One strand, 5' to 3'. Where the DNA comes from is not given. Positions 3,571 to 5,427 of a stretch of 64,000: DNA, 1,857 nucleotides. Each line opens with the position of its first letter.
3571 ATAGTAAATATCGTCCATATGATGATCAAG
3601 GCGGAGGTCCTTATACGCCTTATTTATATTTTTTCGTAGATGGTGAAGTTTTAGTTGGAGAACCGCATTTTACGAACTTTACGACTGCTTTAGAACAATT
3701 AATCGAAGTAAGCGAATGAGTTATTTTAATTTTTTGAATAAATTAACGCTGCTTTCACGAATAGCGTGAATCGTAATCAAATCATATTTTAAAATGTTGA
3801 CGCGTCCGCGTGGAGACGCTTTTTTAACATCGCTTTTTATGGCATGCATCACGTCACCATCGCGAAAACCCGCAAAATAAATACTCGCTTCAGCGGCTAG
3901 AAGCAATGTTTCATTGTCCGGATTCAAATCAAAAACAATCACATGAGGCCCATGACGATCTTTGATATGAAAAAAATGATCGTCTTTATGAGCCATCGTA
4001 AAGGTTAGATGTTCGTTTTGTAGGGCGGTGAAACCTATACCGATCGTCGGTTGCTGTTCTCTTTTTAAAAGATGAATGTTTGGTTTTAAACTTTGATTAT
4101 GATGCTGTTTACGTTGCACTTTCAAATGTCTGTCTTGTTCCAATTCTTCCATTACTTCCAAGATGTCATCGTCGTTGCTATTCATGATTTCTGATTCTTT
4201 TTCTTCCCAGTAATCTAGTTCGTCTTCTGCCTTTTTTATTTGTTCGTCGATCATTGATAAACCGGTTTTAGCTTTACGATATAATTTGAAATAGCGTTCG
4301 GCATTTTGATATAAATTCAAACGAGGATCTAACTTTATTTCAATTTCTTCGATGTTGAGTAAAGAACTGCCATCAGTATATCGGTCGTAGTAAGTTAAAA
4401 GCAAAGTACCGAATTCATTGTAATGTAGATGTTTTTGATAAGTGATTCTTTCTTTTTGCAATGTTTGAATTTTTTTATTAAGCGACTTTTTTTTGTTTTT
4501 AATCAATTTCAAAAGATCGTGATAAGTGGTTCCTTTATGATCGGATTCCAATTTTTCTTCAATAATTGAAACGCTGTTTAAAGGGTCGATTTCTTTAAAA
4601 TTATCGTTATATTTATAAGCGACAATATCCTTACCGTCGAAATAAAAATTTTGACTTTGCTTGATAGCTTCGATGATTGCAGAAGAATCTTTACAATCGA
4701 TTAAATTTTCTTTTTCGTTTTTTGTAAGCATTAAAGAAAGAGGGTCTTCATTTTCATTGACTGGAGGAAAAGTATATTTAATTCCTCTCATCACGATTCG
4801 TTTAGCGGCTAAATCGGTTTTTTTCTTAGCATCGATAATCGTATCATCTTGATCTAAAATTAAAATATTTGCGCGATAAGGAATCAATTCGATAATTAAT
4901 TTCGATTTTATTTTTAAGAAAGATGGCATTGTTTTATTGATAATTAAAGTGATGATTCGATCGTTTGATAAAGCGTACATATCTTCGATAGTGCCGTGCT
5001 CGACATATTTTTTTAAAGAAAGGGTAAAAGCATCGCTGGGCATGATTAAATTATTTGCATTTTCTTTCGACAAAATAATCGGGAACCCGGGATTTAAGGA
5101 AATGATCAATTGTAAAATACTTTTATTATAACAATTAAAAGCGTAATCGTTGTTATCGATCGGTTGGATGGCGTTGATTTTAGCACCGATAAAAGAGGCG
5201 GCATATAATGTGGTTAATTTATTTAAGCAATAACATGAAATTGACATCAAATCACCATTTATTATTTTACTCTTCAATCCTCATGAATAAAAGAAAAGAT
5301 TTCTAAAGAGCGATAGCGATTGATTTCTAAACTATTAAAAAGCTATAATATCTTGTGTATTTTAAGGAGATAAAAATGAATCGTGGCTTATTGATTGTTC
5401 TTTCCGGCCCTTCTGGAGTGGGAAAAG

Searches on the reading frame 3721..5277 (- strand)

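Call 75: search_protein_families(library=pfam, proteins=[window:3721-5277:-], max_evalue=0.0001)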
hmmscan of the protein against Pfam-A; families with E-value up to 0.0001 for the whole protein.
window:3721-5277:- (518 aa): 1 family
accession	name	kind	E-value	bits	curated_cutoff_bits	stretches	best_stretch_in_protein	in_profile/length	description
PF05833.16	NFACT_N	-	1.5e-43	149.7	31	2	241-395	291-453/456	NFACT N-terminal and middle domains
